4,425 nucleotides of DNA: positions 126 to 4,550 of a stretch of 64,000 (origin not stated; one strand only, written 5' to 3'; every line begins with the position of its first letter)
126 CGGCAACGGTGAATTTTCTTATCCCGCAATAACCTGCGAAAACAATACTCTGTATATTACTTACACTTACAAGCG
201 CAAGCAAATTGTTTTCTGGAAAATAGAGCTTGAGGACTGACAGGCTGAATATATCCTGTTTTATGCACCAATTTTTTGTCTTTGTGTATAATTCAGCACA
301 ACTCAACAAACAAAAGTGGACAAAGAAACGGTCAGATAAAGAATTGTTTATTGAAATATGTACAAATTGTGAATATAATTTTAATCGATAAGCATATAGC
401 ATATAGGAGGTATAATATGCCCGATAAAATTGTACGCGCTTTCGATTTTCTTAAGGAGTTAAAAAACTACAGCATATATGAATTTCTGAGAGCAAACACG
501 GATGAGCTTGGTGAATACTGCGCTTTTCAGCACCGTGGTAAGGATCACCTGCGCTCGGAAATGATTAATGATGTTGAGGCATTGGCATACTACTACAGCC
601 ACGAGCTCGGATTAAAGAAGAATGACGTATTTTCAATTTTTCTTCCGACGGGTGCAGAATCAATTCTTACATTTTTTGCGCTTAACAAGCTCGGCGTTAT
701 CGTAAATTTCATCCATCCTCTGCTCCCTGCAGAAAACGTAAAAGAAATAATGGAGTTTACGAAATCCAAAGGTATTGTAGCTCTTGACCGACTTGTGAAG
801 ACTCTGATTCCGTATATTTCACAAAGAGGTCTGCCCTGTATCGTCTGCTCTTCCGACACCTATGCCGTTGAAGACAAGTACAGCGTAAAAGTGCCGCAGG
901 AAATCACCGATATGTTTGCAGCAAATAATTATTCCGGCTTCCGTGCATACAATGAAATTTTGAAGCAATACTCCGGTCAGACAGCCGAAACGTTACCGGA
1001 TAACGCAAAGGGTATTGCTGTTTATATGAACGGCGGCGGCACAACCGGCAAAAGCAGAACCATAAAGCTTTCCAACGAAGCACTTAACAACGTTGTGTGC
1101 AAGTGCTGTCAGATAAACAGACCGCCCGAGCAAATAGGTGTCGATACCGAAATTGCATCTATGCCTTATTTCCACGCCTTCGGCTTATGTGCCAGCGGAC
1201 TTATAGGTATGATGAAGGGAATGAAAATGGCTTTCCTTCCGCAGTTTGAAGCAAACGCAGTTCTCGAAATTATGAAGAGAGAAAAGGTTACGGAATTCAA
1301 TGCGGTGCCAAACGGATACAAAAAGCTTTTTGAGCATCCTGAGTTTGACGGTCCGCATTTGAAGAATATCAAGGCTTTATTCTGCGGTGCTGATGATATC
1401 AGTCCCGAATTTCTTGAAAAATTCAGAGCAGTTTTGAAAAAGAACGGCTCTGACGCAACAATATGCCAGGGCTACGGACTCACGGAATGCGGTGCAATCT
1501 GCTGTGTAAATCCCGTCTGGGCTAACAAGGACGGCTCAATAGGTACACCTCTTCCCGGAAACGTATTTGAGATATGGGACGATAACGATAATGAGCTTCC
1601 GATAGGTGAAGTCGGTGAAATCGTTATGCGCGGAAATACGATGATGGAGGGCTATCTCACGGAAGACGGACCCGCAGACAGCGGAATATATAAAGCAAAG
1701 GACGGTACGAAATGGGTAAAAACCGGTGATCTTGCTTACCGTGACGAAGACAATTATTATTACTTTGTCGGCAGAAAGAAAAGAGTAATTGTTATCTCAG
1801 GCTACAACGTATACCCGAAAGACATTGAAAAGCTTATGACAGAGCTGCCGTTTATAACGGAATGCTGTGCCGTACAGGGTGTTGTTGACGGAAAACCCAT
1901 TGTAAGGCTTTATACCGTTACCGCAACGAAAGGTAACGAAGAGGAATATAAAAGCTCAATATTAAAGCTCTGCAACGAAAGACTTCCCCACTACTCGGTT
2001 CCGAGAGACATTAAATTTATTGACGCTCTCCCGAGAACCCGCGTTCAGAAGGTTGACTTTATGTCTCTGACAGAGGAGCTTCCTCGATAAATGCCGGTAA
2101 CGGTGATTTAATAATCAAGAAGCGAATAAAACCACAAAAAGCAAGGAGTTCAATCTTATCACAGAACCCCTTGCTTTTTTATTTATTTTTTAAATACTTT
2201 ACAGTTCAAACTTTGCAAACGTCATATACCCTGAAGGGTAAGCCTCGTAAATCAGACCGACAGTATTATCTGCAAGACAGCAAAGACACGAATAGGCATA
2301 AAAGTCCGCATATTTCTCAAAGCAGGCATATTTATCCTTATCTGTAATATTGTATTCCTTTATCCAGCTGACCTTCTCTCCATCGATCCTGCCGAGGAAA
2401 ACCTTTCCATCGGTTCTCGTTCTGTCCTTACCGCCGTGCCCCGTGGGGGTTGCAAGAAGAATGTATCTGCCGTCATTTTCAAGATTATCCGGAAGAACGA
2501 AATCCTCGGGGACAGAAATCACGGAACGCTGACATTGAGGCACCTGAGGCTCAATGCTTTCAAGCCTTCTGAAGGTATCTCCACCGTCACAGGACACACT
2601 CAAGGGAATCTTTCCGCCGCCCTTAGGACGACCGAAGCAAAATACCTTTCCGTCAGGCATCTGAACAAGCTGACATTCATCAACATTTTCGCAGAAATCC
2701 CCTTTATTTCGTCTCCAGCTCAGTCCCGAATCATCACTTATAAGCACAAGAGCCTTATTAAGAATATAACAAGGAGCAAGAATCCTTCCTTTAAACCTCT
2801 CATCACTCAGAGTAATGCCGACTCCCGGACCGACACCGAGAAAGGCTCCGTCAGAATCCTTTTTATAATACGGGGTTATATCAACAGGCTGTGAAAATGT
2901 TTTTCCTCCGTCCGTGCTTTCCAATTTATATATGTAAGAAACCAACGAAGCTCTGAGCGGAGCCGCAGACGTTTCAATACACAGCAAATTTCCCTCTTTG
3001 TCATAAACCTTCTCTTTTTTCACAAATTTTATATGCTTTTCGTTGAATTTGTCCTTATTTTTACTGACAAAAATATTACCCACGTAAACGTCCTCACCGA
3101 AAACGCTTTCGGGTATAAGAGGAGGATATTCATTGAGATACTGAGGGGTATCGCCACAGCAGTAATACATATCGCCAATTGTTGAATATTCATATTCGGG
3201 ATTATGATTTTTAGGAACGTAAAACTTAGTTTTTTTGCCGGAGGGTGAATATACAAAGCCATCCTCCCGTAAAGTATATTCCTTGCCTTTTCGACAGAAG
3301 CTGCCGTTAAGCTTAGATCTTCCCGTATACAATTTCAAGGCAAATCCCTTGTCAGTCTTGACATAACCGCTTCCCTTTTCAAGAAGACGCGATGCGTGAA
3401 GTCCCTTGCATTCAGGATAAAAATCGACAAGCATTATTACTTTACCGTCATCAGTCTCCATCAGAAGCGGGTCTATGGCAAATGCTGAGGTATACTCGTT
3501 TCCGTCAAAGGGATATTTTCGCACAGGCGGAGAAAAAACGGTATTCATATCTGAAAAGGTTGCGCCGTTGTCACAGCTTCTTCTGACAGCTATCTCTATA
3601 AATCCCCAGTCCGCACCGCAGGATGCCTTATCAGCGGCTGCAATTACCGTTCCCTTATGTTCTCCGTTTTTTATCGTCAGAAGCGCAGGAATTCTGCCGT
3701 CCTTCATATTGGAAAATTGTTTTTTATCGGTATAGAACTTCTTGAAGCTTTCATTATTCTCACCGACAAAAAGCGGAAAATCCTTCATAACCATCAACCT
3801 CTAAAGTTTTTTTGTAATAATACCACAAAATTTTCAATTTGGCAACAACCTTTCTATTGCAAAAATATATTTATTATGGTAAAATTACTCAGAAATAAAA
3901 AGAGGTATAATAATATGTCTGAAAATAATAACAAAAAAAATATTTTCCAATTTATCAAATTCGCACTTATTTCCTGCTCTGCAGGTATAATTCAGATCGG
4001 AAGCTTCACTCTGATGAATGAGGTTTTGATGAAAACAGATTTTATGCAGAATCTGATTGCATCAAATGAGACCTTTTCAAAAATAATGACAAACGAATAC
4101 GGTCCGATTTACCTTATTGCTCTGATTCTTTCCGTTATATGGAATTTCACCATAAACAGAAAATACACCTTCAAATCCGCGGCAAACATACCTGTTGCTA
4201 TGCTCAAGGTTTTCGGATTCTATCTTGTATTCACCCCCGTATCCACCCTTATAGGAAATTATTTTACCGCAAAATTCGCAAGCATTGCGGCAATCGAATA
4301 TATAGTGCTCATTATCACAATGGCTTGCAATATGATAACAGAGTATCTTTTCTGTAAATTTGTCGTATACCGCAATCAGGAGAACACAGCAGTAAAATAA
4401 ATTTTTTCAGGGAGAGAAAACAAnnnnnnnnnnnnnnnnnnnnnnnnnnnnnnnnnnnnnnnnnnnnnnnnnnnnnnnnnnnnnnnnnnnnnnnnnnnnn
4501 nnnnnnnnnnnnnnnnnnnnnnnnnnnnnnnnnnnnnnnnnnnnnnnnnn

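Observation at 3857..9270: Operon of a GtrA-family membrane protein plus three tandem neutral-ceramidase-like paralogues, only the last one secreted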

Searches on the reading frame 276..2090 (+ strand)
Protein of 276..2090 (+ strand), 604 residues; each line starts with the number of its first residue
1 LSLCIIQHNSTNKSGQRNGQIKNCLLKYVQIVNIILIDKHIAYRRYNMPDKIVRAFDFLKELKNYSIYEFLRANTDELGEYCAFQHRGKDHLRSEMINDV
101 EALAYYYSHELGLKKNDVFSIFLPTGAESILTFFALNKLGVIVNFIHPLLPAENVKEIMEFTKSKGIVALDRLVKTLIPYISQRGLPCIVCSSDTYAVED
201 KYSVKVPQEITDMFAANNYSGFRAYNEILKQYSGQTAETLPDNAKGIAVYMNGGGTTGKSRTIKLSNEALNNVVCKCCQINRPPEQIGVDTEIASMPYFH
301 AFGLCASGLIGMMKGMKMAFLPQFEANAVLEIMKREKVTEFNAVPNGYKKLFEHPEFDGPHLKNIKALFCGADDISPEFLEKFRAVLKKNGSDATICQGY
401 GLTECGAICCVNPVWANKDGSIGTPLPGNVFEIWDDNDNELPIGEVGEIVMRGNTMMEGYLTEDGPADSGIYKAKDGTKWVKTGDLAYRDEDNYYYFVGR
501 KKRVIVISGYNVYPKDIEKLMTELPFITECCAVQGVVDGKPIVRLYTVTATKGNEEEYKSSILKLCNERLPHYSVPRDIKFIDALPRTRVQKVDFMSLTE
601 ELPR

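Call 26: search_protein_families(library=pfam, proteins=[window:276-2090:+], max_evalue=0.01)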
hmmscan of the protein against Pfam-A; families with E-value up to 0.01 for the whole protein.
window:276-2090:+ (604 aa): 2 families
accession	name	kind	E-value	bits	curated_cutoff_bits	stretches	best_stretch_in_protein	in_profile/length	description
PF00501.34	AMP-binding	-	5.1e-55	187.3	29.9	1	96-461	27-384/384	AMP-binding enzyme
PF13193.12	AMP-binding_C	-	6.3e-09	37.1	24.5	1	517-592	2-76/76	AMP-binding enzyme C-terminal domain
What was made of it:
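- An AMP-binding enzyme lies at 276-2090 (call 26).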

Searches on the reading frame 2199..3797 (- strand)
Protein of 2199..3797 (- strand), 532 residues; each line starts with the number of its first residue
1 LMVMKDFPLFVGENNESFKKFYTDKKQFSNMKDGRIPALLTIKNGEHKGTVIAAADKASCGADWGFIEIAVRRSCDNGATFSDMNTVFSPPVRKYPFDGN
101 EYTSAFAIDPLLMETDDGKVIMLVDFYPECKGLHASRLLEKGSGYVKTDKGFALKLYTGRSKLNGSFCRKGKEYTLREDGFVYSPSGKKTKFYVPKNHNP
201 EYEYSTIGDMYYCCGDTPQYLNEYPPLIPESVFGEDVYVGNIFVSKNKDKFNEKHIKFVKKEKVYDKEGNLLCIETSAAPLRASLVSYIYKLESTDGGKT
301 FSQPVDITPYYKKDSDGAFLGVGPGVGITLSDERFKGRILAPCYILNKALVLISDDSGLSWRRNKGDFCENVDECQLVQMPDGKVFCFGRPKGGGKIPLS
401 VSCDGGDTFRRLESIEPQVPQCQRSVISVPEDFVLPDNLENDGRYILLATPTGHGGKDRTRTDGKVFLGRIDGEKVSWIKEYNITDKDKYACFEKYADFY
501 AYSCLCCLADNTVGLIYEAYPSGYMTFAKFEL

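Call 3: search_protein_families(library=pfam, proteins=[window:2199-3797:-], max_evalue=0.1)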
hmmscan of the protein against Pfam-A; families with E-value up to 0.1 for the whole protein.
window:2199-3797:- (532 aa): 2 families
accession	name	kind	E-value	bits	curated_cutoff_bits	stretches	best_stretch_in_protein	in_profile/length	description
PF13088.12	BNR_2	-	2.5e-14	53.7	31.4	1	274-448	67-237/277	BNR repeat-like domain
PF02012.26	BNR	-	0.00026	21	27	0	294-302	3-11/12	BNR/Asp-box repeat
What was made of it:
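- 2199..3797 (-): Divergently transcribed GH33 sialidase homologue (532 aa, no signal peptide); a conserved neighbour of GtrA, not shown to belong to the unit. Pfam BNR_2 (call 3).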

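Call 4: search_protein_families(library=ncbifam, proteins=[window:2199-3797:-], max_evalue=0.1)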
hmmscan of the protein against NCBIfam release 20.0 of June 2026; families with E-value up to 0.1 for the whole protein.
window:2199-3797:- (532 aa): 0 families

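Call 62: search_protein_families(library=padloc, proteins=[window:2199-3797:-], max_evalue=0.01)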
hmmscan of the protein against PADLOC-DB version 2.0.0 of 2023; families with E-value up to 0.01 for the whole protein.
window:2199-3797:- (532 aa): 0 families

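Call 69: search_solved_structures(query=window:2199-3797:-, max_evalue=0.1)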
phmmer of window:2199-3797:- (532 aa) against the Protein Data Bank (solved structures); distinct sequences matched with E-value up to 0.1: 60.
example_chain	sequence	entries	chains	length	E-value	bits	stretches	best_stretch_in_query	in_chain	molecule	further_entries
3h71_A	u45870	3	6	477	4.3e-34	121.4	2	15-211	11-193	Sialidase A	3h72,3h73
2w20_A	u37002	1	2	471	4.5e-34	121.3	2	16-211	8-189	SIALIDASE A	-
7a54_A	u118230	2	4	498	5.3e-34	121.1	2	15-211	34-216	Sialidase A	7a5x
2vvz_A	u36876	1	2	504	6.2e-34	120.9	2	16-211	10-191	SIALIDASE A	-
2ya4_A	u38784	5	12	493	1e-33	120.1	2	28-211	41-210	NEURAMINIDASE A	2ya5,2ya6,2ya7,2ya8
5kky_A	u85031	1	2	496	1.1e-33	120.1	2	28-211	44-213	Sialidase A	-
6qzh_A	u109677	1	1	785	9.9e-33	116.9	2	28-211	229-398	C-C chemokine receptor type 7,Sialidase A,C-C chemokine receptor type 7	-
5tsp_A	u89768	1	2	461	2.7e-32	115.5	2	274-530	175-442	Sialidase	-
9k6l_R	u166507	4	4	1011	2.9e-32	115.4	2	28-211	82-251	exo-alpha-sialidase,Taste receptor type 2 member 16,LgBiT | Fusion protein 1,exo-alpha-sialidase,Taste receptor type 2 member 16,Fusion protein 2,exo- | Fusion 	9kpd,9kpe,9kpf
8u2a_A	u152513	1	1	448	2.4e-31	112.3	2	274-530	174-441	Exo-alpha-sialidase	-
8u5o_A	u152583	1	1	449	2.6e-31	112.2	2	274-530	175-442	Exo-alpha-sialidase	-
2bf6_A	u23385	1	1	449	2.7e-31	112.1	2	273-530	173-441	EXO-ALPHA-SIALIDASE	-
2vk5_A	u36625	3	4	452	2.8e-31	112.1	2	273-530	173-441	EXO-ALPHA-SIALIDASE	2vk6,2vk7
8xve_R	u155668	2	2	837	6.5e-30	107.6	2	273-530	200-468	Exo-alpha-sialidase,Endothelin receptor type B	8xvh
8xql_R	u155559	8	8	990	1.2e-29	106.7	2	273-530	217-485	Exo-alpha-sialidase,Taste receptor type 2 member 14,LgBiT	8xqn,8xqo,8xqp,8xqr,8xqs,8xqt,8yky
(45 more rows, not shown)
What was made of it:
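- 2199..3797 (-): PDB NanA and NanI sialidases at 4e-34 (call 69).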

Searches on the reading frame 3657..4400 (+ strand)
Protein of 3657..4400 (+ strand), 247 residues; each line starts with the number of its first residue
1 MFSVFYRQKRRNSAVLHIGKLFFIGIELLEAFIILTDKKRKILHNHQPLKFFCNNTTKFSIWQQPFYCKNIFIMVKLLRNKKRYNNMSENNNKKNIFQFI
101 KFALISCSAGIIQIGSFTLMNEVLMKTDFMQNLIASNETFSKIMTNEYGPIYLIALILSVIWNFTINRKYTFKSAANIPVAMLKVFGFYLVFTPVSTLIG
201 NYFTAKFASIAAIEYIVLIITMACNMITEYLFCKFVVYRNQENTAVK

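Call 3: search_protein_families(library=pfam, proteins=[window:3657-4400:+], max_evalue=0.1)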
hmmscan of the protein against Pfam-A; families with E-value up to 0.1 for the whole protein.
window:3657-4400:+ (247 aa): 2 families
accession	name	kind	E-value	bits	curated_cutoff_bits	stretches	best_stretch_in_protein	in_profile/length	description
PF04138.20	GtrA_DPMS_TM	-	2.7e-07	31.2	26.1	1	147-237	27-116/117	GtrA/DPMS, transmembrane domain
PF13139.11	DUF3981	-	0.023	15.5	25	0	9-44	25-60/115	Domain of unknown function (DUF3981)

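Call 4: search_protein_families(library=ncbifam, proteins=[window:3657-4400:+], max_evalue=0.1)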
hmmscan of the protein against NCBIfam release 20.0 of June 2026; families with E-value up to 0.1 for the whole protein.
window:3657-4400:+ (247 aa): 1 family
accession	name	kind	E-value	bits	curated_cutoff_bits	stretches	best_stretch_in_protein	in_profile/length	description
NF009553.0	PRK12997.1-5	subfamily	0.00051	18.9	423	1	65-173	15-118/426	PTS sugar transporter subunit IIC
